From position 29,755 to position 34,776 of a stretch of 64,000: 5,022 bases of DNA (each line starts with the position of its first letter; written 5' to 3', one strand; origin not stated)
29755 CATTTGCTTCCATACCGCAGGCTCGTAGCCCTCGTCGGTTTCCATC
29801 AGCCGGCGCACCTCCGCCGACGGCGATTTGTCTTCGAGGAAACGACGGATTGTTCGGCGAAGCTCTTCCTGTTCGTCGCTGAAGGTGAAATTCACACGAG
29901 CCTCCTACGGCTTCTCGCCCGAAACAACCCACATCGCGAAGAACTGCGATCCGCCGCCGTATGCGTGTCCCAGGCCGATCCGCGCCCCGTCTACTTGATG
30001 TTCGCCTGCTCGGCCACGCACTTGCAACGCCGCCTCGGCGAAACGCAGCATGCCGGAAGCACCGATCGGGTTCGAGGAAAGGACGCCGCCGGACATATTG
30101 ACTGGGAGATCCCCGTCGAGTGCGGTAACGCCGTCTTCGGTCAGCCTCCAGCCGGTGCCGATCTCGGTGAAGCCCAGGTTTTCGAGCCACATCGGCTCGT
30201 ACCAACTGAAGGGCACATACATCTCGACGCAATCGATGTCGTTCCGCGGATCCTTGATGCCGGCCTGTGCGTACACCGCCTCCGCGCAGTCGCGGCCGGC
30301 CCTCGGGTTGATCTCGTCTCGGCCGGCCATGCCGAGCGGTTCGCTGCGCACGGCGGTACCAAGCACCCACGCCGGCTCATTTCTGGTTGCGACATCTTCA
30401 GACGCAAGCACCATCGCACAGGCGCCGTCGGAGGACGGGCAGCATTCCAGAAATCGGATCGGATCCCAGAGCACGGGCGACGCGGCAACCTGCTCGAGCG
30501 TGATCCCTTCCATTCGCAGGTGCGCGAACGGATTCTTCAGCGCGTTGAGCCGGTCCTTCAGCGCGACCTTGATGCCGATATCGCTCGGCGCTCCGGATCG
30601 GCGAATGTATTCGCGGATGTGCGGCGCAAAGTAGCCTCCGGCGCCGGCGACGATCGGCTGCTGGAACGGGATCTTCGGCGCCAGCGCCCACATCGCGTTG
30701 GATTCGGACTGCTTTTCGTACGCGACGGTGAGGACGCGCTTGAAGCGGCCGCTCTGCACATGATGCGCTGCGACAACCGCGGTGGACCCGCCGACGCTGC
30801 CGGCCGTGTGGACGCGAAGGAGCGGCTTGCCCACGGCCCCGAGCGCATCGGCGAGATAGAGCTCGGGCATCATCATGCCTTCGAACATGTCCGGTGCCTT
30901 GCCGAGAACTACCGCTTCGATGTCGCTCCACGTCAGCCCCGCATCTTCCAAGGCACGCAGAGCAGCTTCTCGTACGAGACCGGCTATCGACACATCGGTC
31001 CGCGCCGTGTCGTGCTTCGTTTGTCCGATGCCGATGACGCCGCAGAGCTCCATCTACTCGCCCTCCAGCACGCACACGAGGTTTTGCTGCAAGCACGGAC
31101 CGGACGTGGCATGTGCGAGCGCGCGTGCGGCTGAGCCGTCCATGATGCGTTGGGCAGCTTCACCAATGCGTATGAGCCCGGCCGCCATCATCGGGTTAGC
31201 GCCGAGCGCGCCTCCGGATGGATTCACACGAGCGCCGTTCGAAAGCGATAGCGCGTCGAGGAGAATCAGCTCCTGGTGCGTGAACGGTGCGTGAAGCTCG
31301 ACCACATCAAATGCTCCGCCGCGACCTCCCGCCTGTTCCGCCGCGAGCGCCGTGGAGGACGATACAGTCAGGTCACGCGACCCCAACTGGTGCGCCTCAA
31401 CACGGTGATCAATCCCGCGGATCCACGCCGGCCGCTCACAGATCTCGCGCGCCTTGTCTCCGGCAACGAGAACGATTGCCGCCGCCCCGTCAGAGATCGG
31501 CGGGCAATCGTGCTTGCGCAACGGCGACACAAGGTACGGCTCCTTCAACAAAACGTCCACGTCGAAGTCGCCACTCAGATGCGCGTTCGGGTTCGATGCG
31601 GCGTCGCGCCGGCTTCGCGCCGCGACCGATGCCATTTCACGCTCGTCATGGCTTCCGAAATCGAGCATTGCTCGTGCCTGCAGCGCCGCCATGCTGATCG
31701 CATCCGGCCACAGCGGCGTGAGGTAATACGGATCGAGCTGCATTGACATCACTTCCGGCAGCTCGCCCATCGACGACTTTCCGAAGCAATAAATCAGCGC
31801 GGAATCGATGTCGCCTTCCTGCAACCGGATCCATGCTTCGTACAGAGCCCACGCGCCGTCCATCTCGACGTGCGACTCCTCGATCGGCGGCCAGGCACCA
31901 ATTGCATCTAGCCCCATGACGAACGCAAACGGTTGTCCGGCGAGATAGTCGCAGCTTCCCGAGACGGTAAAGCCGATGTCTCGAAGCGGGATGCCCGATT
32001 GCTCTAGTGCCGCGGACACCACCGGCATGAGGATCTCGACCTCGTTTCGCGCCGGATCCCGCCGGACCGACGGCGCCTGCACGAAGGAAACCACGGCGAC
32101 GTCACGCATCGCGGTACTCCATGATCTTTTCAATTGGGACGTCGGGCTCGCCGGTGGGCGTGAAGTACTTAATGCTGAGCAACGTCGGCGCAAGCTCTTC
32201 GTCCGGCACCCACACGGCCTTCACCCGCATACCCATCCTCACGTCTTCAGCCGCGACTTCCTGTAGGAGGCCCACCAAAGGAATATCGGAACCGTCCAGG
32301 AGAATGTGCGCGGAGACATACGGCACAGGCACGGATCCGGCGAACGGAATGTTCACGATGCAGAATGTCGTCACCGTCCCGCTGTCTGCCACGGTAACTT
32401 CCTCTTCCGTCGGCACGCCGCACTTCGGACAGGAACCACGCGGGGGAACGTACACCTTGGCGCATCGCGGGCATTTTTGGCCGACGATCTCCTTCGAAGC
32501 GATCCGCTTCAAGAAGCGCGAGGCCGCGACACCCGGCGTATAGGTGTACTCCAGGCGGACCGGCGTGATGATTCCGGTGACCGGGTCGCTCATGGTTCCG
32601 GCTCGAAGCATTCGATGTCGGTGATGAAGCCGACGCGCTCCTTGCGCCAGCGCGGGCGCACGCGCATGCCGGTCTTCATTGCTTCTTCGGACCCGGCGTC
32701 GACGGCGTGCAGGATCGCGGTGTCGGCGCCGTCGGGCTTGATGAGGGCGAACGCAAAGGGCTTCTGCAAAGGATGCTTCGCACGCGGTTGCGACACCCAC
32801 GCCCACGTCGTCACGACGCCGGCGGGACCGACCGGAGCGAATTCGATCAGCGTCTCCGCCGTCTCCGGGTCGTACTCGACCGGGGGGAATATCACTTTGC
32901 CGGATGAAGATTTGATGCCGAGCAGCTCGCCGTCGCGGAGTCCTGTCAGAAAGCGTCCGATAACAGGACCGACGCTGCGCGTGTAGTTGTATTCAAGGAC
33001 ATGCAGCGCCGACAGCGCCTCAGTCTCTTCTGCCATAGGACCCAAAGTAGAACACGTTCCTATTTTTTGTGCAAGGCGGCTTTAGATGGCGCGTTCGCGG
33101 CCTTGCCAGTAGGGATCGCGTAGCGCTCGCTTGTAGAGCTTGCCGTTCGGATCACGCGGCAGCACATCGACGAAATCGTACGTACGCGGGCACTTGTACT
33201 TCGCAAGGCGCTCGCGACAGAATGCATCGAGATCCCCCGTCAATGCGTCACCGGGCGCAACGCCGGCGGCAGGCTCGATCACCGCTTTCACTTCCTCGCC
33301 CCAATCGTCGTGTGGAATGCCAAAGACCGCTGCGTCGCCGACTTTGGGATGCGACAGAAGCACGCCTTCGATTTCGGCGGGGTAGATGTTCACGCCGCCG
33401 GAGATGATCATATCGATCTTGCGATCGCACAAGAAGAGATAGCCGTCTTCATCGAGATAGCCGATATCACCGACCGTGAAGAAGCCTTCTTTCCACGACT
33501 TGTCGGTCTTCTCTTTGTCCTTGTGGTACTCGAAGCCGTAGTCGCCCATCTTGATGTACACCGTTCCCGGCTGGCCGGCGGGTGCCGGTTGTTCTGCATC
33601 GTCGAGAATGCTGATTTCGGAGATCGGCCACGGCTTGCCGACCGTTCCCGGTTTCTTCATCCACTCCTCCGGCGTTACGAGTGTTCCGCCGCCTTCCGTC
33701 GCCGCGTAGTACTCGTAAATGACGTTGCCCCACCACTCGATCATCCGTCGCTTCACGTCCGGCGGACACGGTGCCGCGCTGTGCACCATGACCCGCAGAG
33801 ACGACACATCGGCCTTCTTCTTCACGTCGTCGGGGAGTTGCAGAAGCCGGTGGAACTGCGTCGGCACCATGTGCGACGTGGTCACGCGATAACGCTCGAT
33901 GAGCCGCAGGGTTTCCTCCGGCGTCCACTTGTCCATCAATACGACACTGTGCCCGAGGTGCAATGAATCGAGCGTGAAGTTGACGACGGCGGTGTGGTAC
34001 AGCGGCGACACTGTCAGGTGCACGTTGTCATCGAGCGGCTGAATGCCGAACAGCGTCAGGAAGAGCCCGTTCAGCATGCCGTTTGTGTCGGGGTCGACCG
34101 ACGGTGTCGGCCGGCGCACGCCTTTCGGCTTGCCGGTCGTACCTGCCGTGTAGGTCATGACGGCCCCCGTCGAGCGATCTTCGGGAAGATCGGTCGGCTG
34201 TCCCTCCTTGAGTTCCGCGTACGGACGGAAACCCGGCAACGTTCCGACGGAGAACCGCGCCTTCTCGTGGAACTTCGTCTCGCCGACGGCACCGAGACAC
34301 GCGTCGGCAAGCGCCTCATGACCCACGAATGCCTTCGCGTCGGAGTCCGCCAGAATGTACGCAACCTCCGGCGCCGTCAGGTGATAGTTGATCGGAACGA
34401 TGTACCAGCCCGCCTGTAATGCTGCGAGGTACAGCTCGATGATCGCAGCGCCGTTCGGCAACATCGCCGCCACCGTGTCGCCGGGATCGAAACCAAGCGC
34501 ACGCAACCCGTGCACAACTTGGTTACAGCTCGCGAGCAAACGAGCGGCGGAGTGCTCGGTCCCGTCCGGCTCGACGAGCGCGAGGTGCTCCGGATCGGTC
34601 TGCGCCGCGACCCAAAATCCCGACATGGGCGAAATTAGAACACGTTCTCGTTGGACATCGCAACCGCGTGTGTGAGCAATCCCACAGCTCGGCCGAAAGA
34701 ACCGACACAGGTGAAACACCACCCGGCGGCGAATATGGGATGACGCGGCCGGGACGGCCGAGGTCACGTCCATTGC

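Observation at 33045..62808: KstR regulon: a KstR ortholog plus at least eight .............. operators define a sterol side-chain catabolic locus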

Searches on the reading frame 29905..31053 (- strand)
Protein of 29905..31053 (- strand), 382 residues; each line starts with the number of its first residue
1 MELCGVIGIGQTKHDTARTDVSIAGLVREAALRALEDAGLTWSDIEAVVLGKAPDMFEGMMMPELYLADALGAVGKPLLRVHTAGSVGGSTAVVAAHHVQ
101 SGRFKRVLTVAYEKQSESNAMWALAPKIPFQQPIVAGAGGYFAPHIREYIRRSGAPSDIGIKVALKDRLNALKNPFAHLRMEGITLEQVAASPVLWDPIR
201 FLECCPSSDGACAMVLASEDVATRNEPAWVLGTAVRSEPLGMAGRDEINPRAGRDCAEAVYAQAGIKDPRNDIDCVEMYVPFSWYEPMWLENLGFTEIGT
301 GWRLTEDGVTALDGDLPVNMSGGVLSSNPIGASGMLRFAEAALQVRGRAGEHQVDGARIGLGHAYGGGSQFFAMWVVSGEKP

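Call 9: search_protein_families(library=pfam, proteins=[window:29905-31053:-])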
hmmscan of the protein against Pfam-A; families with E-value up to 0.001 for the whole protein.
window:29905-31053:- (382 aa): 2 families
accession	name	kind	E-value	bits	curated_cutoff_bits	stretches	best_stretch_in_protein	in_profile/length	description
PF22691.2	Thiolase_C_1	-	1.4e-32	112.9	28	1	245-369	12-134/144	Thiolase C-terminal domain-like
PF00108.29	Thiolase_N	-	3.2e-07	30.5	26.4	1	14-121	14-121/260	Thiolase, N-terminal domain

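Call 11: search_protein_families(library=ncbifam, proteins=[window:29905-31053:-])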
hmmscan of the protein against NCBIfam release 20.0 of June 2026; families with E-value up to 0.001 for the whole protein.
window:29905-31053:- (382 aa): 20 families
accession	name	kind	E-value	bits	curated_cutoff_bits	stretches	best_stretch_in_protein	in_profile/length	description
NF006180.0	PRK08313.1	subfamily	5.6e-203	674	514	1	2-382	4-387/389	thiolase domain-containing protein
NF004721.0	PRK06065.1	equivalog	3.7e-64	217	455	1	6-367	14-381/393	thiolase domain-containing protein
NF004720.0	PRK06064.1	subfamily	1.8e-61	208.1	420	1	4-377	4-385/389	thiolase domain-containing protein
NF004810.0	PRK06157.1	equivalog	9.4e-53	179.8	403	1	5-368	10-384/400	acetyl-CoA acetyltransferase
NF004982.0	PRK06365.1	equivalog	2.4e-51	175.2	695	2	7-238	21-258/430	thiolase domain-containing protein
NF006102.0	PRK08256.1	subfamily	5e-47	160.8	436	1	5-369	6-383/394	lipid-transfer protein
NF005704.0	PRK07516.1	subfamily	1.4e-46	159.2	412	1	7-367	7-375/389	thiolase domain-containing protein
NF009228.0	PRK12578.1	subfamily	8.2e-46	156.4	485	1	4-373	5-381/387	thiolase domain-containing protein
NF004811.0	PRK06158.1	subfamily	9.5e-46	156.5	421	1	6-368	12-369/384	acetyl-CoA acetyltransferase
NF053570.1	AcCoTHIOL_METTL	equivalog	8.7e-43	146.6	600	1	5-380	5-384/385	acetyl-CoA acetyltransferase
NF004715.0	PRK06059.1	equivalog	2.9e-41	141.8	424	2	19-225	19-229/399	lipid-transfer protein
NF004722.0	PRK06066.1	equivalog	4.3e-38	131.3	516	1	4-363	6-368/385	thiolase domain-containing protein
NF005892.0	PRK07855.1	subfamily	1.2e-36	126.4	469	1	5-357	9-369/390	lipid-transfer protein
NF053628.1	BnzsclthlBbsBGT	equivalog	5.3e-34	117.7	750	1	6-369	9-372/389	benzoylsuccinyl-CoA thiolase subunit BbsB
NF006010.0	PRK08142.1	subfamily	2.4e-33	115.4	462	1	13-367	14-372/388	thiolase domain-containing protein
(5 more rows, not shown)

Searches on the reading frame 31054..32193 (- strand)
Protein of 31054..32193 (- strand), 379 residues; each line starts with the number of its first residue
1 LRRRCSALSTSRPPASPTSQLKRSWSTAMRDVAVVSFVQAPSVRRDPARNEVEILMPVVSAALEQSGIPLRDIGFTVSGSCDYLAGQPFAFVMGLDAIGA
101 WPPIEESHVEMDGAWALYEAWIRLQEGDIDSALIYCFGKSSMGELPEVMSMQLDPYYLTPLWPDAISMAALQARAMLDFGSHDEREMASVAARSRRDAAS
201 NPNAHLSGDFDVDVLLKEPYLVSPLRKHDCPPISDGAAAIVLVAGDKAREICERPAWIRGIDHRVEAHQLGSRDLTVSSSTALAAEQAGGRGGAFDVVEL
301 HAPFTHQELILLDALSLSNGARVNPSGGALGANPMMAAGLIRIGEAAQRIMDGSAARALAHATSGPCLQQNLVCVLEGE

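Call 9: search_protein_families(library=pfam, proteins=[window:31054-32193:-])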
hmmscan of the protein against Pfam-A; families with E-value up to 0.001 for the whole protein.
window:31054-32193:- (379 aa): 1 family
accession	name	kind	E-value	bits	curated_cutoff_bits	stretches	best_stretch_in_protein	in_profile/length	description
PF22691.2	Thiolase_C_1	-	8.7e-05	22.7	28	0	277-317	20-60/144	Thiolase C-terminal domain-like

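Call 11: search_protein_families(library=ncbifam, proteins=[window:31054-32193:-])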
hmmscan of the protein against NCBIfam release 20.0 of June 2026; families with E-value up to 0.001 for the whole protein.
window:31054-32193:- (379 aa): 22 families
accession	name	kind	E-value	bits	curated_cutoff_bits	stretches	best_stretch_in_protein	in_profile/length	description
NF005924.0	PRK07937.1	subfamily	1.2e-166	554.5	419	1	29-379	2-352/353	lipid-transfer protein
NF006180.0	PRK08313.1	subfamily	1.7e-29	102.9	514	2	29-318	3-301/389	thiolase domain-containing protein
NF004721.0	PRK06065.1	equivalog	1.8e-27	96.2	455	1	32-319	12-309/393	thiolase domain-containing protein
NF004811.0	PRK06158.1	subfamily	3.3e-27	95.5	421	1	32-317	10-296/384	acetyl-CoA acetyltransferase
NF004720.0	PRK06064.1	subfamily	3.5e-27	95.2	420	1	29-317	1-300/389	thiolase domain-containing protein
NF004722.0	PRK06066.1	equivalog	5.9e-24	84.8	516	1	69-352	45-353/385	thiolase domain-containing protein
NF005704.0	PRK07516.1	subfamily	8.4e-21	74.3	412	1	53-319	24-304/389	thiolase domain-containing protein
NF009228.0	PRK12578.1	subfamily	1.5e-18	66.6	485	1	30-313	3-297/387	thiolase domain-containing protein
NF006102.0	PRK08256.1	subfamily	2.6e-18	66.3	436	1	59-320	32-311/394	lipid-transfer protein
NF053570.1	AcCoTHIOL_METTL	equivalog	1.5e-17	63.6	600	1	169-318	146-299/385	acetyl-CoA acetyltransferase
NF004810.0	PRK06157.1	equivalog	1e-16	61.1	403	1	163-319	145-312/400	acetyl-CoA acetyltransferase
NF004982.0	PRK06365.1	equivalog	3.5e-16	59.3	695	1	26-273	12-265/430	thiolase domain-containing protein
NF005892.0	PRK07855.1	subfamily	1.2e-13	50.7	469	1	162-269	146-253/390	lipid-transfer protein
NF006010.0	PRK08142.1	subfamily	6e-13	48.3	462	1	169-288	147-268/388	thiolase domain-containing protein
NF053628.1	BnzsclthlBbsBGT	equivalog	1.2e-12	47.4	750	1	174-318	149-297/389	benzoylsuccinyl-CoA thiolase subunit BbsB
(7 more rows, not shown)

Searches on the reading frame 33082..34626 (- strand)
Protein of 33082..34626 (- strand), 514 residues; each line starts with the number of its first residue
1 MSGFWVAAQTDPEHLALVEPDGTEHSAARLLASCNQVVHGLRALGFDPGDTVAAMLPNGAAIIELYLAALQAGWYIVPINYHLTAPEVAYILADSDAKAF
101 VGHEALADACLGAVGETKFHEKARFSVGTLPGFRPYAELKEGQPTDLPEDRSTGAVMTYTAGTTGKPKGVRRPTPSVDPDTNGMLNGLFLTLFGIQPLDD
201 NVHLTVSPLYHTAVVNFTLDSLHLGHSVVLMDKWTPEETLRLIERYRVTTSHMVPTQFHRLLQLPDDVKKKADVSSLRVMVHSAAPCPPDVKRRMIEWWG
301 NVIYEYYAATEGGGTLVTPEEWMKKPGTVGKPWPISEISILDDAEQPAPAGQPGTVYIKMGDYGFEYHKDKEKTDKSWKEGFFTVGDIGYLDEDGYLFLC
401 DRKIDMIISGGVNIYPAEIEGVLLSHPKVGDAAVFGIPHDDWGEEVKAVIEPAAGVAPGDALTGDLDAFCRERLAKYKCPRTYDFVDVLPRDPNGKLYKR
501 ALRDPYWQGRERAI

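Call 93: search_protein_families(library=ncbifam, proteins=[window:33082-34626:-], max_evalue=1e-30)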
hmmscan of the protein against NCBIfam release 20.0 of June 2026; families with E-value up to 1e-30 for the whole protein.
window:33082-34626:- (514 aa): 55 families (the best 25 are shown)
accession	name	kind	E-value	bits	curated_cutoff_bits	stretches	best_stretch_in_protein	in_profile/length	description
NF038341.1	ligase_FadD4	exception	3.8e-148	494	850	1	17-506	15-504/506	fatty-acid--CoA ligase FadD4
NF009071.0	PRK12406.1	subfamily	1.4e-147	492.2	701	1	140-514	142-510/510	acyl-CoA synthetase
NF009929.0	PRK13390.1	equivalog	1.4e-117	393.2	951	1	8-503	7-501/501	acyl-CoA synthetase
NF004837.0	PRK06187.1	subfamily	5.1e-108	361.6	476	1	9-512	19-528/531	long-chain-fatty-acid--CoA ligase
NF006182.0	PRK08316.1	subfamily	6.5e-88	295.5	663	1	8-508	21-519/523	fatty acyl-CoA synthetase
NF004797.0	PRK06145.1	equivalog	4.9e-77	259.4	850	1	8-506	12-495/499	acyl-CoA synthetase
NF038344.1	bile_CoA_BaiB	exception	1.5e-73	247.9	650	1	29-500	51-495/504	bile acid--CoA ligase BaiB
NF009921.1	PRK13382.1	exception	2.6e-72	244.3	850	1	2-502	40-528/529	acyl-CoA ligase FadD12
NF005307.0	PRK06839.1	equivalog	2.7e-72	244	748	1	5-502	7-489/496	o-succinylbenzoate--CoA ligase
NF052269.1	Staph_lig_FadD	equivalog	4.6e-72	242.9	650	1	8-503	10-490/499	long-chain-fatty-acid--CoA ligase FadD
NF002966.0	PRK03640.1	equivalog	8.4e-72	242.3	556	1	8-504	12-478/483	o-succinylbenzoate--CoA ligase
NF005702.0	PRK07514.1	subfamily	1.2e-71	241.7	558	1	9-506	14-500/506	malonyl-CoA synthase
NF005676.0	PRK07470.1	equivalog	2.4e-70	237.7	774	1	7-504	29-527/544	acyl-CoA synthetase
NF005863.0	PRK07798.1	subfamily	2.4e-67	227.7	543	1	8-497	14-522/540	acyl-CoA synthetase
NF005857.1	PRK07786.1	exception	1e-66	225.5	733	1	29-506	39-512/513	fatty-acid--CoA ligase FadD5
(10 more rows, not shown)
